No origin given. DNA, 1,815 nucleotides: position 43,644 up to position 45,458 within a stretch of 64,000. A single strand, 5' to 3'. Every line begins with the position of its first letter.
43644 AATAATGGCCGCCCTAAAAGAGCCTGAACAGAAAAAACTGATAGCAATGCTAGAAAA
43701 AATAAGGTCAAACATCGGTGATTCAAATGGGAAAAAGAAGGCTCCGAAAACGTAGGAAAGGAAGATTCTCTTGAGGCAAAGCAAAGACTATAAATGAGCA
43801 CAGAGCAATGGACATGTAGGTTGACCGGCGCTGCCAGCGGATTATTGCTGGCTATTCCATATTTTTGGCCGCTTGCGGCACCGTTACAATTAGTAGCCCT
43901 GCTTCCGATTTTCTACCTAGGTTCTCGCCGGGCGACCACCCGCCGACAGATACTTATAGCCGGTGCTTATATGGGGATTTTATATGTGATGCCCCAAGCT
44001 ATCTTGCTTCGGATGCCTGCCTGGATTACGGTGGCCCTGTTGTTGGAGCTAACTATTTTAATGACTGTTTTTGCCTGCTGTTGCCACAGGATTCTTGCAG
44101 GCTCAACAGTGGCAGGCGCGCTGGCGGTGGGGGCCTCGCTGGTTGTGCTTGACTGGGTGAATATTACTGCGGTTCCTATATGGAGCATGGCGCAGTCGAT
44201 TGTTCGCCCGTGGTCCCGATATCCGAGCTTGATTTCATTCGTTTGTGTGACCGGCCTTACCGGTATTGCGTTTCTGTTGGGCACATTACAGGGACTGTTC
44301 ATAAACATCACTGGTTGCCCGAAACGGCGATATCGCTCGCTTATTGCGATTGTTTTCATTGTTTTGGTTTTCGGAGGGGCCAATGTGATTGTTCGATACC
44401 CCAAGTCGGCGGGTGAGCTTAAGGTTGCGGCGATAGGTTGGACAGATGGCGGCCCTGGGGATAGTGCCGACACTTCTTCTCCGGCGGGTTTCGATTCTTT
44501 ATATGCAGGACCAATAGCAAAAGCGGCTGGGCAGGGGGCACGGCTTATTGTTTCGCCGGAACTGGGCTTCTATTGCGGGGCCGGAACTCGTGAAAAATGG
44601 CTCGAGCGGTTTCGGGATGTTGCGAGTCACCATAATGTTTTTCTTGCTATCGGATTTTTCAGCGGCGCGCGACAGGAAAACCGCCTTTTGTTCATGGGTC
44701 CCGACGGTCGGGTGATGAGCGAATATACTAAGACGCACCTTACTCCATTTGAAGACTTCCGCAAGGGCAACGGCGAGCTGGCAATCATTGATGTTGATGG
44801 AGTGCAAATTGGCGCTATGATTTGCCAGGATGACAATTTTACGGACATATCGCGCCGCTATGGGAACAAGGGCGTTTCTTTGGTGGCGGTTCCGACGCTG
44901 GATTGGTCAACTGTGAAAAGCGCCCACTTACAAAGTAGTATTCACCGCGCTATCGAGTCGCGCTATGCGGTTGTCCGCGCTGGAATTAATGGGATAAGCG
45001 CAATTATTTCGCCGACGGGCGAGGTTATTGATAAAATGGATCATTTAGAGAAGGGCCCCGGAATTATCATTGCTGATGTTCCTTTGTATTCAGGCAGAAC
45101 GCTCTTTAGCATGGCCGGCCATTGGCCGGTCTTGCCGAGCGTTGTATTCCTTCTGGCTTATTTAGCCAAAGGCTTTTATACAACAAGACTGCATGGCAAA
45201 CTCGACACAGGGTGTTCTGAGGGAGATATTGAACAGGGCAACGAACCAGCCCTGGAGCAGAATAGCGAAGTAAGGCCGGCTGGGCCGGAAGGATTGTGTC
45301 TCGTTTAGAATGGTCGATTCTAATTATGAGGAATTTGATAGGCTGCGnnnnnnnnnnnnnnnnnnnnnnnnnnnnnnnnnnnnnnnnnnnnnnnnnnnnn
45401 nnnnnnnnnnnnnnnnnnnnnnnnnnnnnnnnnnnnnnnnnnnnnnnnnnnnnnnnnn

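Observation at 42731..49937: Operon of MarR, an Lnt-like acyltransferase and the giant radical enzyme, divergent from an LtaS-like gene: a candidate envelope-lipid remodelling module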

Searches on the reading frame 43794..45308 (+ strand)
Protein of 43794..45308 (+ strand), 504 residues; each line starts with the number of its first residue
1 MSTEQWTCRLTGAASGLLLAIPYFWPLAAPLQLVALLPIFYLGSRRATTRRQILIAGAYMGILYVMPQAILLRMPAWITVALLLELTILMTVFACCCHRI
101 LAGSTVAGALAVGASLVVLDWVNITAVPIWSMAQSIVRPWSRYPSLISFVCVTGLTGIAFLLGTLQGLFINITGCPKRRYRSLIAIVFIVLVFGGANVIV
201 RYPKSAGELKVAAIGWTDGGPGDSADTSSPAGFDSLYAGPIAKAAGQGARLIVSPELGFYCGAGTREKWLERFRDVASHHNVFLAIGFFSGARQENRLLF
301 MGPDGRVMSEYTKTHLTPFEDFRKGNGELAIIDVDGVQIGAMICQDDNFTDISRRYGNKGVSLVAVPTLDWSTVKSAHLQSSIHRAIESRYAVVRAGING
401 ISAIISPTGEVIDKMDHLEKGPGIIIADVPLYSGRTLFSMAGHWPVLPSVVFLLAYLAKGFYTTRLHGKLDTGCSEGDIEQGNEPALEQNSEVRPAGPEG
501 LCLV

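Call 4: search_protein_families(library=pfam, proteins=[window:43794-45308:+], max_evalue=0.01)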
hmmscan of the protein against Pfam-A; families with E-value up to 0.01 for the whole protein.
window:43794-45308:+ (504 aa): 1 family
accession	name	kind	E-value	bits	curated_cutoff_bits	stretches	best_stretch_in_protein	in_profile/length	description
PF00795.27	CN_hydrolase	-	7.7e-24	84.8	23.2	1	241-431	25-248/256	Carbon-nitrogen hydrolase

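Call 5: search_protein_families(library=ncbifam, proteins=[window:43794-45308:+], max_evalue=0.01)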
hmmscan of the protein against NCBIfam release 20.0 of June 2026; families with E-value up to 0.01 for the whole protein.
window:43794-45308:+ (504 aa): 5 families
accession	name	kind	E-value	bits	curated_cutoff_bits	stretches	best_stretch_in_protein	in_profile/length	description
TIGR00546.1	lnt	equivalog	4.7e-25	88.6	132.9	2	70-319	21-276/395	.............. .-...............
TIGR03381.1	agmatine_aguB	equivalog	5.2e-10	39.1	410.25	1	266-384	64-190/279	N-carbamoylputrescine amidase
NF033621.1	de_GSH_amidase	exception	1.2e-07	31.4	355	1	287-428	83-234/260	deaminated glutathione amidase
NF040852.1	nitrile_Arch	equivalog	6.4e-07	28.8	500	1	275-392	73-191/262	nitrilase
NF009802.0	PRK13286.1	equivalog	0.0074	15.3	427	0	296-365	117-187/345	aliphatic amidase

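Call 12: find_homologous_proteins(query=window:43794-45305:+)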
Query window:43794-45305:+ (504 aa): 339 proteins with E <= 0.001 among 8000 candidates; the best 120 are listed.
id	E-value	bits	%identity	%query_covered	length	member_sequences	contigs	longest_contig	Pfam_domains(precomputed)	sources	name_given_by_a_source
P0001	0.0e+0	1057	94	99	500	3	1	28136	PF00795.28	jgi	-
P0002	6.3e-294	993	86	100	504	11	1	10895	PF00795.28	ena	-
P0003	5.1e-249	845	74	100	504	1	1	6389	PF00795.28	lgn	-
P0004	2.6e-238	810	72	100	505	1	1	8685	PF00795.28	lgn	-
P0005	4.7e-183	628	60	93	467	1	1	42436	PF00795.28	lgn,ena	-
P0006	1.4e-177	610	58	93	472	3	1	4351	PF00795.28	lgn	-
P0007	3.9e-176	605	55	95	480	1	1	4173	PF00795.28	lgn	-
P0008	8.9e-176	604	58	91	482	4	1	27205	PF00795.28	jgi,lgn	jgi:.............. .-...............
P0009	1.2e-174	600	57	93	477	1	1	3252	PF00795.28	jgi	jgi:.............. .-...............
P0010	2.8e-172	592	55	91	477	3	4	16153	PF00795.28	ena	-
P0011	3.2e-170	585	57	91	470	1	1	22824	PF00795.28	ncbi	-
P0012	3.4e-170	585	57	93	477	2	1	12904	PF20154.5,PF00795.28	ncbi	-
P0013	1.6e-169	583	57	88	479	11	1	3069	PF20154.5,PF00795.28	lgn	-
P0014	6.2e-169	581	57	92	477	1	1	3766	PF00795.28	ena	-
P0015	1.5e-168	580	56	90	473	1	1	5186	PF00795.28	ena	-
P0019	6.6e-167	574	55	95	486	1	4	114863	PF00795.28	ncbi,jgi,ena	-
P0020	3.7e-166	572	53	95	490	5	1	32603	PF00795.28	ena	-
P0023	5.2e-165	568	56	88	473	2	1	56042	PF00795.28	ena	-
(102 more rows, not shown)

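Call 14: find_related_loci(query=A1, collection=genome_contigs, flank=10000)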
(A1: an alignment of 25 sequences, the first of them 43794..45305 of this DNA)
Query A1 (504 aa) in genome_contigs; peptide patterns used: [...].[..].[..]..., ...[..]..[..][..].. (x = any residue, [..] = any of these).
114 stretches matched a pattern; 104 encode a relative of the query (tblastn E <= 1e-3); the best 80 are kept; 80 distinct loci.
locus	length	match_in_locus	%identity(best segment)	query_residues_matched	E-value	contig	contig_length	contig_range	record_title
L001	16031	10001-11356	57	1-458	5e-177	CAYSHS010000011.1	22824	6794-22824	MAG TPA_asm: uncultured Pirellulales bacterium isolate binchicken_co129_178 genome assembly, contig: NODE_6269_length_22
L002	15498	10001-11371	56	1-457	5e-162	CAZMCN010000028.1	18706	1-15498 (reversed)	MAG TPA_asm: uncultured Pirellulales bacterium isolate binchicken_co334_339 genome assembly, contig: NODE_5104_length_18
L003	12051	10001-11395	52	8-470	2e-160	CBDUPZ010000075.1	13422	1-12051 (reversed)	MAG TPA_asm: uncultured bacterium isolate SRR6823441_binner12_Refined_51 genome assembly, contig: ERZ1742239.5893, whole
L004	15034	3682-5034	52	1-458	2e-159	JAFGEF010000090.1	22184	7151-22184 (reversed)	MAG: Sedimentisphaerales bacterium isolate Zod_Metabat.1213 k87_7624592, whole genome shotgun sequence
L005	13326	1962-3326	53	9-462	8e-157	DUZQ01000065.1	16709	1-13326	MAG TPA_asm: Planctomycetota bacterium isolate MAG_18080_pl_157 Ga0180433_10005684, whole genome shotgun sequence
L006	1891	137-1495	50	1-459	2e-164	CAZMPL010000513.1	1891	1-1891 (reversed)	MAG TPA_asm: uncultured Pirellulales bacterium isolate SRP192927_co7_699 genome assembly, contig: NODE_185934_length_189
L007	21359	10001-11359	53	4-456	8e-152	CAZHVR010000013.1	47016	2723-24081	MAG TPA_asm: uncultured Pirellulales bacterium isolate SRP214966_co1_443 genome assembly, contig: NODE_965_length_47016_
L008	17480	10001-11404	49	1-470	6e-151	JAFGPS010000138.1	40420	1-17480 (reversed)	MAG: Sedimentisphaerales bacterium isolate Zod_Metabat.706 k87_8735774, whole genome shotgun sequence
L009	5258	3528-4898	52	1-457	5e-152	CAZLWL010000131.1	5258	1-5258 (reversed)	MAG TPA_asm: uncultured Pirellulales bacterium isolate SRP068000_co1_351 genome assembly, contig: NODE_37048_length_5258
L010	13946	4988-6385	49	1-466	5e-148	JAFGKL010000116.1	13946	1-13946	MAG: Sedimentisphaerales bacterium isolate Zod_Metabat.331 k87_4638714, whole genome shotgun sequence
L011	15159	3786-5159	52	1-457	3e-147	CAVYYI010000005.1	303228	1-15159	MAG: uncultured Phycisphaerales bacterium isolate MFD02979.bin.2.56 genome assembly, contig: contig_88188, whole genome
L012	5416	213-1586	53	2-459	6e-148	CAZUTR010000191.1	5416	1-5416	MAG TPA_asm: uncultured Pirellulales bacterium isolate binchicken_co89_511 genome assembly, contig: NODE_32836_length_54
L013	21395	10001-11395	48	4-474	4e-145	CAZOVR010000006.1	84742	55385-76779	MAG TPA_asm: uncultured Pirellulales bacterium isolate SRP214966_co5_136 genome assembly, contig: NODE_87_length_84742_c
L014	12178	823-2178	50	8-457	1e-144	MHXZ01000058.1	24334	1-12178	MAG: Planctomycetes bacterium GWF2_41_51 gwf2_scaffold_2546, whole genome shotgun sequence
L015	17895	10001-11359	47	2-454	4e-138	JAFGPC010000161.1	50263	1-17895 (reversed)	MAG: Sedimentisphaerales bacterium isolate Zod_Metabat.67 k87_9910610, whole genome shotgun sequence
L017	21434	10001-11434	55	2-480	7e-171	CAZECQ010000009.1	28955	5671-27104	MAG TPA_asm: uncultured Pirellulales bacterium isolate binchicken_co334_241 genome assembly, contig: NODE_2611_length_28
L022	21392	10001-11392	44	1-465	3e-126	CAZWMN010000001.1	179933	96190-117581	MAG TPA_asm: uncultured Pirellulales bacterium isolate binchicken_co33_34 genome assembly, contig: NODE_18_length_179933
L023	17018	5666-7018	45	7-457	4e-124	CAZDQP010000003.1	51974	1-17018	MAG TPA_asm: uncultured Pirellulales bacterium isolate SRP323688_co1_236 genome assembly, contig: NODE_1232_length_51974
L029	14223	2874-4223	44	1-451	1e-119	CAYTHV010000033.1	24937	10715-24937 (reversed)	MAG TPA_asm: uncultured Pirellulales bacterium isolate SRP272421_co2_433 genome assembly, contig: NODE_5128_length_24937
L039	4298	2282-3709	42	9-447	2e-114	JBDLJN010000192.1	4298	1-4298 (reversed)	MAG: Planctomycetota bacterium isolate MAG098 MAG098_192, whole genome shotgun sequence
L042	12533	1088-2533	42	1-447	1e-110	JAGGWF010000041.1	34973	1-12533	MAG: Planctomycetota bacterium isolate AUK119 PB_MBMC_073_c_000000000176, whole genome shotgun sequence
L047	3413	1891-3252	42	1-455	6e-109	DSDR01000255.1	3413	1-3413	MAG TPA_asm: Phycisphaerales bacterium isolate SpSt-1223 Ga0129302_1018782, whole genome shotgun sequence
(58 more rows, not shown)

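Call 18: search_protein_families(library=pfam, proteins=[L005:931-1902:+, L022:9161-9967:+, L047:578-1636:+, L014:2313-3206:+, L007:8663-9967:+, L010:8102-10465:+, L002:11934-12815:+, L013:13763-17137:+, L010:6466-7587:+, L010:7660-8067:+], max_evalue=0.001)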
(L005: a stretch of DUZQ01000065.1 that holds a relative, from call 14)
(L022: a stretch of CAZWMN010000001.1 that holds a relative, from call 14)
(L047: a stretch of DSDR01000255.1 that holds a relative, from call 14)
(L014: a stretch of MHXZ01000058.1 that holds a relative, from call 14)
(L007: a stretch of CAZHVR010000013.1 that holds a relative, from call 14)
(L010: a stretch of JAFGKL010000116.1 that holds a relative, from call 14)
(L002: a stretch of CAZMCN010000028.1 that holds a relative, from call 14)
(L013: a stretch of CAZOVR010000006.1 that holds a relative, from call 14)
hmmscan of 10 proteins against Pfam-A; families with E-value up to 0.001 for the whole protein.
L005:931-1902:+ (323 aa): 1 family
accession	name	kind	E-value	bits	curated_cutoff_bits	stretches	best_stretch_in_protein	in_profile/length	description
PF13472.12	Lipase_GDSL_2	-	1.5e-10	42.3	32.9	1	74-280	2-167/178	GDSL-like Lipase/Acylhydrolase family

L022:9161-9967:+ (268 aa): 7 families
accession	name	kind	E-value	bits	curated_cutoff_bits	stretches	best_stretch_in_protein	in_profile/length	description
PF12146.15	Hydrolase_4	-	3.4e-17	63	27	1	73-175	6-112/239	Serine aminopeptidase, S33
PF00561.26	Abhydrolase_1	-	7.2e-12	45.9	25.8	1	73-169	2-100/245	alpha/beta hydrolase fold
PF00326.27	Peptidase_S9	-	1.4e-11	44.7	22.6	1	94-229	10-172/213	Prolyl oligopeptidase family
PF12697.13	Abhydrolase_6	-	4e-07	31.3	26.3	1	75-172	2-93/217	Alpha/beta hydrolase family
PF20408.4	Abhydrolase_11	-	2e-06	28.1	27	1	73-214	4-140/193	Alpha/beta hydrolase domain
PF20434.5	BD-FAE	-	0.00024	21.1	26.8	0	84-160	33-108/215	BD-FAE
PF02129.25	Peptidase_S15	-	0.00048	20.3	23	0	196-241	217-260/262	X-Pro dipeptidyl-peptidase (S15 family)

L047:578-1636:+ (352 aa): 0 families

L014:2313-3206:+ (297 aa): 3 families
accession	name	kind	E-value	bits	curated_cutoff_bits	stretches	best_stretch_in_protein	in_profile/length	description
PF13472.12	Lipase_GDSL_2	-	1.6e-17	65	32.9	1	133-282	2-178/178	GDSL-like Lipase/Acylhydrolase family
PF00657.28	Lipase_GDSL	-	1.2e-10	42.3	23.6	1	130-287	1-208/208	GDSL-like Lipase/Acylhydrolase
PF17182.10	OSK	-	2.1e-06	27.5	27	1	163-245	49-131/202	OSK domain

L007:8663-9967:+ (434 aa): 1 family
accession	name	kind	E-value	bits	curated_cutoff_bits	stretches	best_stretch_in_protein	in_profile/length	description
PF04055.27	Radical_SAM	-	6.4e-19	69.2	29.5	1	49-214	2-162/166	Radical SAM superfamily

L010:8102-10465:+ (787 aa): 1 family
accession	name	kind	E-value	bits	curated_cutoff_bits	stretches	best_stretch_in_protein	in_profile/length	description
PF10101.14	DUF2339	-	4.5e-77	260.8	33.6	1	123-763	1-657/659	Predicted membrane protein (DUF2339)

L002:11934-12815:+ (293 aa): 1 family
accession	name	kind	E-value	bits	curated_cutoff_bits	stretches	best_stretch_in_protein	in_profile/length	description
PF00151.25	Lipase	-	4.7e-09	36.5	27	1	56-156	70-170/336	Lipase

L013:13763-17137:+ (1124 aa): 3 families
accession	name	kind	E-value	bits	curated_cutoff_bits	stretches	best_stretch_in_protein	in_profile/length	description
PF00501.34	AMP-binding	-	3.3e-62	210.9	29.9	1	612-980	3-384/384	AMP-binding enzyme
PF07690.21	MFS_1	-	6.8e-23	81.6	33.4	1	18-357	4-345/347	Major Facilitator Superfamily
PF01553.26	Acyltransferase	-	1.4e-22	80.3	23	1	414-540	2-131/132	Acyltransferase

L010:6466-7587:+ (373 aa): 14 families
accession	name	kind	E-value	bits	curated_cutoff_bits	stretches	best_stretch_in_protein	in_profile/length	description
PF13432.12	TPR_16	-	5.7e-15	55.9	32.7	1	45-80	7-42/65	Tetratricopeptide repeat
PF14559.12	TPR_19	-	1.9e-14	54.2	25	1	46-82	2-38/68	Tetratricopeptide repeat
PF13431.12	TPR_17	-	3.2e-14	52.4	24.4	0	57-80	1-24/34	Tetratricopeptide repeat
PF13428.12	TPR_14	-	1.2e-11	44.6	23.5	1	42-78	8-44/44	Tetratricopeptide repeat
PF07719.23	TPR_2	-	1.8e-08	34.3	27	1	228-260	1-33/34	Tetratricopeptide repeat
PF00515.34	TPR_1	-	2.1e-08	34.1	27.8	1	234-260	7-33/34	Tetratricopeptide repeat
PF13414.12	TPR_11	-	4.8e-08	33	26.8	0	235-268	1-34/42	TPR repeat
PF13424.12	TPR_12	-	3.9e-07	30.6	30.1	0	217-259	33-76/77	Tetratricopeptide repeat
PF13181.12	TPR_8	-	1.6e-05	25.2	25.7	1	231-260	4-33/34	Tetratricopeptide repeat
PF23914.1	TPR_CcmH_CycH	-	1.7e-05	25.2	42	0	221-267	43-89/158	Cytochrome c-type biogenesis protein H TPR domain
PF13176.12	TPR_7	-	2.7e-05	24.3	27.9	0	233-260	4-33/36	Tetratricopeptide repeat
PF25064.1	ARM_TT21_5th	-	3.7e-05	24.4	27.8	0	139-171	14-46/117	TT21 fifth ARM repeats domain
PF14561.12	TPR_20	-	0.00038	21.2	25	0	57-103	10-56/90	Tetratricopeptide repeat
PF12895.13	ANAPC3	-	0.00056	20.6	27.2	0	25-80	12-67/82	Anaphase-promoting complex, cyclosome, subunit 3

L010:7660-8067:+ (135 aa): 0 families

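Call 19: search_protein_families(library=pfam, proteins=[L013:12464-12838:+, L002:8249-8938:-, L002:7208-8119:-, L022:11780-13156:-, L022:13199-14086:-, L022:14373-16271:-, L029:2359-2751:+, L023:5094-5624:+, L009:1828-2796:+, L007:14597-16030:+], max_evalue=0.001)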
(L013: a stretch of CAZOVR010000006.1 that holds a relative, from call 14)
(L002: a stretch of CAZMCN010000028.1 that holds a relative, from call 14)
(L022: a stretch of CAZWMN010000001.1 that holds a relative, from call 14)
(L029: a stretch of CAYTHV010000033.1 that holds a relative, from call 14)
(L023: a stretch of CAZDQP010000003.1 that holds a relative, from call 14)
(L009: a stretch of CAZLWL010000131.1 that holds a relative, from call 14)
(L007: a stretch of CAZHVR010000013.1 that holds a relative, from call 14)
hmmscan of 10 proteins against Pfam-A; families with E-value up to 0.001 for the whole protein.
L013:12464-12838:+ (124 aa): 1 family
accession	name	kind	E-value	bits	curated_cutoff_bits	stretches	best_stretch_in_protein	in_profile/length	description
PF24709.1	DUF7670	-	2.7e-12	47.5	29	1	6-116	3-115/118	Domain of unknown function (DUF7670)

L002:8249-8938:- (229 aa): 1 family
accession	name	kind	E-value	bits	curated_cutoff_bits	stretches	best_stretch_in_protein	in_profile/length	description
PF02666.20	PS_Dcarbxylase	-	3.5e-40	138.2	22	1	53-221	4-195/198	Phosphatidylserine decarboxylase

L002:7208-8119:- (303 aa): 1 family
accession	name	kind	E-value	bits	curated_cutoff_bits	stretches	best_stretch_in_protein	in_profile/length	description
PF01066.26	CDP-OH_P_transf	-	2e-21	77.4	22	1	27-187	2-138/152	CDP-alcohol phosphatidyltransferase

L022:11780-13156:- (458 aa): 2 families
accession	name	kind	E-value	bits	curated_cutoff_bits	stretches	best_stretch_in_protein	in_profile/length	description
PF00245.25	Alk_phosphatase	-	7.5e-88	295.7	24.4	2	93-378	3-321/423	Alkaline phosphatase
PF01676.23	Metalloenzyme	-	5.7e-07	29.7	24.3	1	317-417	146-232/252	Metalloenzyme superfamily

L022:13199-14086:- (295 aa): 1 family
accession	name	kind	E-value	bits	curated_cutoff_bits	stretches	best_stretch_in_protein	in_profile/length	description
PF00303.24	Thymidylat_synt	-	1.4e-08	34.7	24.3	1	90-258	79-227/266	Thymidylate synthase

L022:14373-16271:- (632 aa): 0 families

L029:2359-2751:+ (130 aa): 0 families

L023:5094-5624:+ (176 aa): 0 families

L009:1828-2796:+ (322 aa): 1 family
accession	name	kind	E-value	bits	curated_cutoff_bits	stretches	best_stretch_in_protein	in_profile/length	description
PF00248.27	Aldo_ket_red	-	4.9e-80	269.1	24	1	16-312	2-289/291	Aldo/keto reductase family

L007:14597-16030:+ (477 aa): 2 families
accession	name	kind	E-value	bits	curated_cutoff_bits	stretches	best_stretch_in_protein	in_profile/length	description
PF00206.25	Lyase_1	-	1.6e-22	80.7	27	1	93-304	97-308/312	Lyase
PF10397.14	ADSL_C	-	3.2e-20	72.7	32.7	1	373-453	1-79/79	Adenylosuccinate lyase C-terminus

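Call 27: search_solved_structures(query=window:43794-45305:+, max_evalue=0.01, show_alignments=2)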
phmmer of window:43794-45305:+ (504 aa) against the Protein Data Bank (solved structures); distinct sequences matched with E-value up to 0.01: 24.
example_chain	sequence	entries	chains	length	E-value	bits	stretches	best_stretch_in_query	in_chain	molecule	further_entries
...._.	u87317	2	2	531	3e-07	32.7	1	317-457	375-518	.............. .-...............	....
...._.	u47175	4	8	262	3e-06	29.4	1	242-434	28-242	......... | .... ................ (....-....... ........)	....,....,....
1j31_A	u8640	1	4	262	1.7e-05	26.9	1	289-438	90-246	Hypothetical protein PH0642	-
1ems_A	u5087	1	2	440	2.9e-05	26.1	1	265-400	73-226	NIT-FRAGILE HISTIDINE TRIAD FUSION PROTEIN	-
5jqn_A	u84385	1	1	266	6.1e-05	25.1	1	240-432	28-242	Aliphatic amidase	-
3hkx_A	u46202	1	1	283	7.5e-05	24.8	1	240-432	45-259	Amidase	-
4izt_A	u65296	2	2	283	0.00018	23.5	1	240-432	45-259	Amidase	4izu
7ovg_A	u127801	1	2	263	0.0003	22.8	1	289-438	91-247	CN hydrolase domain-containing protein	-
6ypa_A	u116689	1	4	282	0.00039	22.4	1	289-438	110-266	CN hydrolase domain-containing protein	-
4izw_A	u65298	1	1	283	0.00068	21.6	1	241-432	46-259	Amidase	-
4h5u_A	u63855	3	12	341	0.00095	21.1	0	293-421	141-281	Probable hydrolase NIT2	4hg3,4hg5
7elf_A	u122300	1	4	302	0.0011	21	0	292-396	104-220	KLLA0E15247p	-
5ny2_A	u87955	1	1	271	0.0012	20.8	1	240-432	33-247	Amidase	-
5h8i_A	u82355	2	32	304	0.0013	20.6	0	270-402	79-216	N-carbamoylputrescine amidohydrolase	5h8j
4izs_A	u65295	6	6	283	0.0013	20.6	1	240-432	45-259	Amidase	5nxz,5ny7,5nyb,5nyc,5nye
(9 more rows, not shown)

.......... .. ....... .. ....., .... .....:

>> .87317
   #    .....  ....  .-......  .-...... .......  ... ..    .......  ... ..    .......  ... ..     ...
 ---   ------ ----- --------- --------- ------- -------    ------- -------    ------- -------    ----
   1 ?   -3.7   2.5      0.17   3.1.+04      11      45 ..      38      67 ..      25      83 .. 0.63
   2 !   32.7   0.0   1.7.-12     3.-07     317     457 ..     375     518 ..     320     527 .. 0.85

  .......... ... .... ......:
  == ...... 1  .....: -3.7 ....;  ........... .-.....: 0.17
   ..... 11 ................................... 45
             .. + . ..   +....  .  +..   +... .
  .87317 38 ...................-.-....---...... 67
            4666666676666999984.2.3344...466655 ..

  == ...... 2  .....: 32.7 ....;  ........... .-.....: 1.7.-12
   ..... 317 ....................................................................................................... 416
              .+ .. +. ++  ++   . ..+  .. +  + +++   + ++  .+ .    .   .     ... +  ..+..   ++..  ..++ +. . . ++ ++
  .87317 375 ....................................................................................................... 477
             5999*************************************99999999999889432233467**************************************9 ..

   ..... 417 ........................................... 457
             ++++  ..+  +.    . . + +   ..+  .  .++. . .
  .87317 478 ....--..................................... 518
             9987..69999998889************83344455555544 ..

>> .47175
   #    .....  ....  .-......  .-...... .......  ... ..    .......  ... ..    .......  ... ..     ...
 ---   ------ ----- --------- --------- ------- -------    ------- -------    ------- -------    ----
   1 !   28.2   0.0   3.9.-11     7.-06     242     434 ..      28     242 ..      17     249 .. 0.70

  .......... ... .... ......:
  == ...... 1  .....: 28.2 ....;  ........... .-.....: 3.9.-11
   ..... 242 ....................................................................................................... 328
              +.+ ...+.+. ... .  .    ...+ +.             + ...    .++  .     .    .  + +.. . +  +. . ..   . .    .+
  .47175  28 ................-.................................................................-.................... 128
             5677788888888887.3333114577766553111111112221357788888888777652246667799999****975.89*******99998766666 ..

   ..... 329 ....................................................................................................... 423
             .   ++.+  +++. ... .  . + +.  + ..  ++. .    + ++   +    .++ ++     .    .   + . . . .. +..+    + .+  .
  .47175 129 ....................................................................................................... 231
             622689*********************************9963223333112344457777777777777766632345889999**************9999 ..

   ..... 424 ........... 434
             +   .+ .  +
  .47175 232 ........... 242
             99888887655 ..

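Call 33: predict_structure(alignment_id=A1)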
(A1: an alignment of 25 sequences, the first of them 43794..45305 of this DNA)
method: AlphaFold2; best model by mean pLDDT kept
length: 504 residues; sequences in the alignment: 25
mean_pLDDT: 86.6   pTM: 0.85
mean pLDDT of the five models: 86.6, 86.4, 85.6, 85.0, 84.9
residues with pLDDT >= 90: 334; 70-90: 108; 50-70: 21; < 50: 41
segments of 3 or more residues with pLDDT < 50: 220-224, 469-504
pLDDT, mean of each block of 10 residues (from residue 1): 91 96 91 96 92 97 90 82 91 95 92 96 72 78 94 94 97 90 96 94 87 85 57 90 98 90 73 96 95 92 97 88 92 96 86 93 95 86 93 95 96 96 96 89 95 93 66 35 37 39 33
secondary structure, 60 per line:
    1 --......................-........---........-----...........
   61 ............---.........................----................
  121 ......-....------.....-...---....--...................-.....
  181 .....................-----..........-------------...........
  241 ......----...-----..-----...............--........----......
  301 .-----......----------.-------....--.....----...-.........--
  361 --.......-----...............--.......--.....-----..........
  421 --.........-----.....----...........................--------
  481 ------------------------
elements in order: H3-24 H26-33 H37-44 H50-72 H76-100 H105-126 H128-131 H138-142 H150-153 H156-174 H176-201 E207-216 H230-246 E251-253 H266-280 E283-290 E295-301 E307-312 E331-334 E337-341 H350-358 E363-369 H375-389 E392-398 E401-405 E411-416 H417-420 E423-431 H437-441 H446-472
